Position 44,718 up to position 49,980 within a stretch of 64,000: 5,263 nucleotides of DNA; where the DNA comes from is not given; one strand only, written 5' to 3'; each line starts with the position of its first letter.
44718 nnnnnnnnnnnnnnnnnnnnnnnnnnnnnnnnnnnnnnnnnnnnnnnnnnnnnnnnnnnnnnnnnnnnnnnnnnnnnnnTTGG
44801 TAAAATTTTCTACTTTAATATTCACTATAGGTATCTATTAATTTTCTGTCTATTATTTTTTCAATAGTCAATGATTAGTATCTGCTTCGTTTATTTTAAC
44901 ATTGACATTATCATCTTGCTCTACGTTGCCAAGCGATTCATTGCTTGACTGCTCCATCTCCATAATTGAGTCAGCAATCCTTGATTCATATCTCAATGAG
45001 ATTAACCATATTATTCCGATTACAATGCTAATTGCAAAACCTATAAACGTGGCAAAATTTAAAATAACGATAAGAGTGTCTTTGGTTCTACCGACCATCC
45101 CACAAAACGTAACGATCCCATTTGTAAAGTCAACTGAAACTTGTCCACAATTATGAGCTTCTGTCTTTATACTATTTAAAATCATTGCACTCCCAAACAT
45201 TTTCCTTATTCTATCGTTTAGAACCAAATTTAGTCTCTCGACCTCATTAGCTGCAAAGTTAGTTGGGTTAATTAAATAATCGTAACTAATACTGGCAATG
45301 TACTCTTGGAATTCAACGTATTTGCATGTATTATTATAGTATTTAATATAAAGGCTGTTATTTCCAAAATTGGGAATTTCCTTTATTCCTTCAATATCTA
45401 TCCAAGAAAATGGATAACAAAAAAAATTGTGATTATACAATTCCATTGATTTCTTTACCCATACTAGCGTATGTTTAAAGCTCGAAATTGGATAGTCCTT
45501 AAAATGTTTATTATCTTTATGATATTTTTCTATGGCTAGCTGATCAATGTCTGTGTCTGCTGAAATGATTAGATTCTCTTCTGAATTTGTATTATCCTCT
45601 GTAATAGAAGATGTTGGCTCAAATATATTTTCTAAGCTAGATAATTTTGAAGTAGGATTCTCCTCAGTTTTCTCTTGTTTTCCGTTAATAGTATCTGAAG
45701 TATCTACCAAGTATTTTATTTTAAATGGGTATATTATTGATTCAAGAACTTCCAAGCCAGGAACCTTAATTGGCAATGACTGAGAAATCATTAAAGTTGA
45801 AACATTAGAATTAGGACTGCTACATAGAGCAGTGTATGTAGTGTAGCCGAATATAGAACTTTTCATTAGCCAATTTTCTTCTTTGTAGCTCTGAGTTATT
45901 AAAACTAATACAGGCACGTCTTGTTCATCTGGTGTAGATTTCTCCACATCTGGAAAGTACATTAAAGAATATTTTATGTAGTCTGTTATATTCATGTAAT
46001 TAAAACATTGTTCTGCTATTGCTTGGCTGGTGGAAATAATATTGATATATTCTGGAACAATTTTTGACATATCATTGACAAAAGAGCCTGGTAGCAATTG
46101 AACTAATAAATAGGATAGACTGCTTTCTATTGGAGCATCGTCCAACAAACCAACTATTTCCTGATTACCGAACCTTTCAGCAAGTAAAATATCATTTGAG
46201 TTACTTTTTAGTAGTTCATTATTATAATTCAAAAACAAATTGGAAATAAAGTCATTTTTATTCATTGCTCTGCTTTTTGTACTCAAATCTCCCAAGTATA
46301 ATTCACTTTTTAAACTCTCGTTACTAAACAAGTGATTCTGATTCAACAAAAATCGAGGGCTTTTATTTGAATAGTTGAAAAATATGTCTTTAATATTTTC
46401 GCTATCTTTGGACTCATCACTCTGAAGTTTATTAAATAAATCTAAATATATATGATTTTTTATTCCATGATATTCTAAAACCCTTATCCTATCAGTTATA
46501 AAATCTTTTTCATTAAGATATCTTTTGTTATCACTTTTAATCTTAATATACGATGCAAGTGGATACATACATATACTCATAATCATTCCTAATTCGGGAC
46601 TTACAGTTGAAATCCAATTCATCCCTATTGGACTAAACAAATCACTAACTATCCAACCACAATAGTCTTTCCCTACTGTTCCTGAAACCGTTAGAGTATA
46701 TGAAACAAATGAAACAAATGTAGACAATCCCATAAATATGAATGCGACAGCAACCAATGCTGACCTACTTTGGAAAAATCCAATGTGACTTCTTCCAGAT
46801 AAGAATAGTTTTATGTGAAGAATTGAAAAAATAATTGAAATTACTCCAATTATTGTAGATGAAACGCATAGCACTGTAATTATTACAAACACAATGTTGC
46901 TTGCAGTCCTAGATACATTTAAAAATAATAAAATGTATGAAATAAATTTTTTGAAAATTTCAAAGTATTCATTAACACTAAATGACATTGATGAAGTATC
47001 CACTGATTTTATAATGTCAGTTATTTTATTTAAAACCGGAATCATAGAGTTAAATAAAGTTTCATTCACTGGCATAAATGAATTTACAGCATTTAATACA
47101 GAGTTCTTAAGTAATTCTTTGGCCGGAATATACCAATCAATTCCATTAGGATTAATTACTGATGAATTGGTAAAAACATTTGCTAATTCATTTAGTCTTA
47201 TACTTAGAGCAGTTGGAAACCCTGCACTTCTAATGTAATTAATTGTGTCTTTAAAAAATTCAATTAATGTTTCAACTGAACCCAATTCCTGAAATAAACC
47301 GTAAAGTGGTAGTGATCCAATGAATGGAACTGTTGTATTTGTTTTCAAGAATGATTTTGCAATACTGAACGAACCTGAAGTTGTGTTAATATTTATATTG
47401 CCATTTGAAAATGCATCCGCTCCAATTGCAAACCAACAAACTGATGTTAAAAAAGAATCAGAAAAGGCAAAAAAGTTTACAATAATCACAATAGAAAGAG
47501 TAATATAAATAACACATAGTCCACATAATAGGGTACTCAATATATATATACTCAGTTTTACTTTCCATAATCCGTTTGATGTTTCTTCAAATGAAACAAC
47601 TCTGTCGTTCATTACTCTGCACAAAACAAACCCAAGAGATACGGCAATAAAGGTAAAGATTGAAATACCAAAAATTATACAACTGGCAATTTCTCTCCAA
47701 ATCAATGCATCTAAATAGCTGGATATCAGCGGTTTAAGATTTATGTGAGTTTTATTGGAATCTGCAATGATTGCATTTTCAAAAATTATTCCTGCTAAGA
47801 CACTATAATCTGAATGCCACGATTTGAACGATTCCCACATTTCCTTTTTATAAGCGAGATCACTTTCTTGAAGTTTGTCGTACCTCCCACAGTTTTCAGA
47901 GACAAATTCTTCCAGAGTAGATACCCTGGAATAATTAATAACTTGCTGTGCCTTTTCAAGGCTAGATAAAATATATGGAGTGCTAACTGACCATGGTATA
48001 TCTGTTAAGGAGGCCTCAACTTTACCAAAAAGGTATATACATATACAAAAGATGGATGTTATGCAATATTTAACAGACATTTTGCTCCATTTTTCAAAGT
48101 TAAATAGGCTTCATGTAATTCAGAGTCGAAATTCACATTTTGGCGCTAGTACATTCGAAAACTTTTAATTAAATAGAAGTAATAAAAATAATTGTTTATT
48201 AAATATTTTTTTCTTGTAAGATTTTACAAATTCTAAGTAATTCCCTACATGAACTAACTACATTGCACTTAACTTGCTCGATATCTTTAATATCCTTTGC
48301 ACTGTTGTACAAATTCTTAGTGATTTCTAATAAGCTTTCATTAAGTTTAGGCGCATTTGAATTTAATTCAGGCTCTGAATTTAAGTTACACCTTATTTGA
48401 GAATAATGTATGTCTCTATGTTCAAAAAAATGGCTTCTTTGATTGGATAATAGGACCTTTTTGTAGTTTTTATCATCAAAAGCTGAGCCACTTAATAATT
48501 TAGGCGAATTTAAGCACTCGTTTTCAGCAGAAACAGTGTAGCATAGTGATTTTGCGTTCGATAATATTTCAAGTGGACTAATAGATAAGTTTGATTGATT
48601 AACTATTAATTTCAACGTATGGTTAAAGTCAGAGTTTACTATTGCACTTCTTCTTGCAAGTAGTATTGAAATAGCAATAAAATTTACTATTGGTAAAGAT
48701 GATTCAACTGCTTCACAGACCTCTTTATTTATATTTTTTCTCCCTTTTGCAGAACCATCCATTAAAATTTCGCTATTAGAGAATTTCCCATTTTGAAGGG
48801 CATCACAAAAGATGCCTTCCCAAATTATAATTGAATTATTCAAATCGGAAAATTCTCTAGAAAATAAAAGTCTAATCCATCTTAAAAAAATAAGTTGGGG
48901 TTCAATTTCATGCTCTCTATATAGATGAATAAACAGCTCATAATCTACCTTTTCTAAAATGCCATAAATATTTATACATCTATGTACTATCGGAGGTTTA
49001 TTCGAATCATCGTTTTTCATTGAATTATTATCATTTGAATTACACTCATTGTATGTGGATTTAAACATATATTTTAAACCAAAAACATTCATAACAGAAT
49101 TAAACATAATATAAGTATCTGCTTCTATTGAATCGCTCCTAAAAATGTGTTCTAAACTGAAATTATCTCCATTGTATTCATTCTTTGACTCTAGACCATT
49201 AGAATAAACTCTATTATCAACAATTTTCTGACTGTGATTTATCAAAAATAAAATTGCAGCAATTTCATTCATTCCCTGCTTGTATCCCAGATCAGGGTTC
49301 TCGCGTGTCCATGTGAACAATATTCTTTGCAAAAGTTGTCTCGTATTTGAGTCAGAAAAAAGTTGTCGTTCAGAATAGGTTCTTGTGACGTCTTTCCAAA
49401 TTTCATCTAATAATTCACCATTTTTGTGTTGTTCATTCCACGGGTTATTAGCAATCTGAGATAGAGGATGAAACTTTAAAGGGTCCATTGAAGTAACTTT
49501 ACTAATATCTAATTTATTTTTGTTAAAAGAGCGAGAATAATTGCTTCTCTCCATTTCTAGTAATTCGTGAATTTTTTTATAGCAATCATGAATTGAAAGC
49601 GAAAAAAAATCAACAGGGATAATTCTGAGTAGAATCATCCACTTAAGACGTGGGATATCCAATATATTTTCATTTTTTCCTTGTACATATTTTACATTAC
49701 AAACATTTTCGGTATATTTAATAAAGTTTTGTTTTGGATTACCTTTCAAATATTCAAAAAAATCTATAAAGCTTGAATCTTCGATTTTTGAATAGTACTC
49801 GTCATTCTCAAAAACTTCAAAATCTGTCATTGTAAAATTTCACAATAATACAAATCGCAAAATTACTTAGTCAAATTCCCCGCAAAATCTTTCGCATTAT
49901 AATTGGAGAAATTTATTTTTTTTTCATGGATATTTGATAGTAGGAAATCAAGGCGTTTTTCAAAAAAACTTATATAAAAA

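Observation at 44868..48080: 1,070-aa signal-peptide membrane glycoprotein with prominin/tweety-like topology and no recognisable family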

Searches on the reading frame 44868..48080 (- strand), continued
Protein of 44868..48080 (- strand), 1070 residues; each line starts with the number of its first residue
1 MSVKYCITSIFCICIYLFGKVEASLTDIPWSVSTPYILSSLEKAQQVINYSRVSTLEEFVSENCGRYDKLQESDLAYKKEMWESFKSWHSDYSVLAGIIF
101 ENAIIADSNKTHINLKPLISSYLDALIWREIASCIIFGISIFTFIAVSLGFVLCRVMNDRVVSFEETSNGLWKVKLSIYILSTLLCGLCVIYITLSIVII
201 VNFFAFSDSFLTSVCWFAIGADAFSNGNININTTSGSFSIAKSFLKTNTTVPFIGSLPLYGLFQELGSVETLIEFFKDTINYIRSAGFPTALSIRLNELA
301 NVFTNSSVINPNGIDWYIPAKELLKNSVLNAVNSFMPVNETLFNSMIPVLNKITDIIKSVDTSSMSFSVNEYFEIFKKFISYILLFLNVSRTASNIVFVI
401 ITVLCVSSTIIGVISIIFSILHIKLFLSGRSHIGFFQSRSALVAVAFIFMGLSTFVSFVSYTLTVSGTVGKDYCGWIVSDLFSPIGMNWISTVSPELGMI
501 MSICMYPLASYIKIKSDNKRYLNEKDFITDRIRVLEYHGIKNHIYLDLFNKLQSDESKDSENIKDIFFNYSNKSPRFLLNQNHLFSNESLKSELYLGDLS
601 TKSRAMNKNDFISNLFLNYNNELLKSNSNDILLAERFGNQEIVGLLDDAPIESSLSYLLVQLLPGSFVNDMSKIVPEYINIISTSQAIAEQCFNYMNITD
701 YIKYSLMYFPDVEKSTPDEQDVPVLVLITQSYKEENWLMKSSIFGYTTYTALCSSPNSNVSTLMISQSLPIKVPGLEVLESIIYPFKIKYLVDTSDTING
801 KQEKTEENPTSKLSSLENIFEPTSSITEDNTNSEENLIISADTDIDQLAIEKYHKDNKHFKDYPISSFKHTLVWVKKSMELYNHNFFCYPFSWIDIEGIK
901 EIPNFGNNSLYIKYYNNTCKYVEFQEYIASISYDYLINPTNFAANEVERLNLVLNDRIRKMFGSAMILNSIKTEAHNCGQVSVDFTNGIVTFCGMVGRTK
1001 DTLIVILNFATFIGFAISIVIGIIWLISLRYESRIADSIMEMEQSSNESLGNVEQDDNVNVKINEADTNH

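Call 72: find_encoding_contigs(protein=P0001, flank=3000, max_places=4)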
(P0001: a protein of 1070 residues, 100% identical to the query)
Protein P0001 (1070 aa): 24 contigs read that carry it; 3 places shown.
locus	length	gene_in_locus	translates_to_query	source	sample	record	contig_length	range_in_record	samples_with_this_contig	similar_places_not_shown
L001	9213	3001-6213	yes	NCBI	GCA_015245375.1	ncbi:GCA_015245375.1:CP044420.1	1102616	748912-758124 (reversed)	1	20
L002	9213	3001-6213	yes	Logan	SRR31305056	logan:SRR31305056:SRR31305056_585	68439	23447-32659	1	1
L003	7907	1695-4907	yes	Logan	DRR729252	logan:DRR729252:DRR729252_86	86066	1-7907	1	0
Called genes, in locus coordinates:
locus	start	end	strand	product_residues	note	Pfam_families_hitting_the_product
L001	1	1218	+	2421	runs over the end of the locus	-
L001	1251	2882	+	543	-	PF00566:RabGAP-TBC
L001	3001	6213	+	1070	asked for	-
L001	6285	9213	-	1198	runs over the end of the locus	PF17034:zinc_ribbon_16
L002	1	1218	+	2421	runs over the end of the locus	-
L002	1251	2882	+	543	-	PF00566:RabGAP-TBC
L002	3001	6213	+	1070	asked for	-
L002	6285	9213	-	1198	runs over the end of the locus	PF17034:zinc_ribbon_16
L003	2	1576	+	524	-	?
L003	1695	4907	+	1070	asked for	-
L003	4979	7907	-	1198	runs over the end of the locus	PF17034:zinc_ribbon_16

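Call 73: search_solved_structures(query=A7, max_evalue=10)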
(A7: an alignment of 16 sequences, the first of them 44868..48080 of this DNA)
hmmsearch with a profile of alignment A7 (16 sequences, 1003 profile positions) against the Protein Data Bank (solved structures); distinct sequences matched with E-value up to 10: 0.

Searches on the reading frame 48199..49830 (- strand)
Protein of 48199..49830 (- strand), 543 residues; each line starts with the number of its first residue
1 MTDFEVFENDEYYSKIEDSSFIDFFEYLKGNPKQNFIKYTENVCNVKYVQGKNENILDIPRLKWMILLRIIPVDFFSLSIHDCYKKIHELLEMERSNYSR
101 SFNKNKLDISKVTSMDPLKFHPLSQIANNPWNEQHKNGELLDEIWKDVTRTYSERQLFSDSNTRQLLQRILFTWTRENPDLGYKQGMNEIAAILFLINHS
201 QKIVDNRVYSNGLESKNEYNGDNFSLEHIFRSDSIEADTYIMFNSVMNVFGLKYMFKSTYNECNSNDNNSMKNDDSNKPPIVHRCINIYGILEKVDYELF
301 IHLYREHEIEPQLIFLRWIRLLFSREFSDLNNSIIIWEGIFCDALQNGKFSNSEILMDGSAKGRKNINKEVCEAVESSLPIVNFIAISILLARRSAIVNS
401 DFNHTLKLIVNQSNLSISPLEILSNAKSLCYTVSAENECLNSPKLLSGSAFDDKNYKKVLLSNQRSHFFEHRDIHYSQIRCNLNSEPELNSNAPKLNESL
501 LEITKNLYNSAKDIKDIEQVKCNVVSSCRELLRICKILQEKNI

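Call 3: search_protein_families(library=pfam, proteins=[window:48199-49830:-], max_evalue=1)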
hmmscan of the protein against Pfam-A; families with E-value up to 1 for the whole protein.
window:48199-49830:- (543 aa): 1 family
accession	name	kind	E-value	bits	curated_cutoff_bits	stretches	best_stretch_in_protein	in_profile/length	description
PF00566.25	RabGAP-TBC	-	1.8e-20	74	25.2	1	132-343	39-194/216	Rab-GTPase-TBC domain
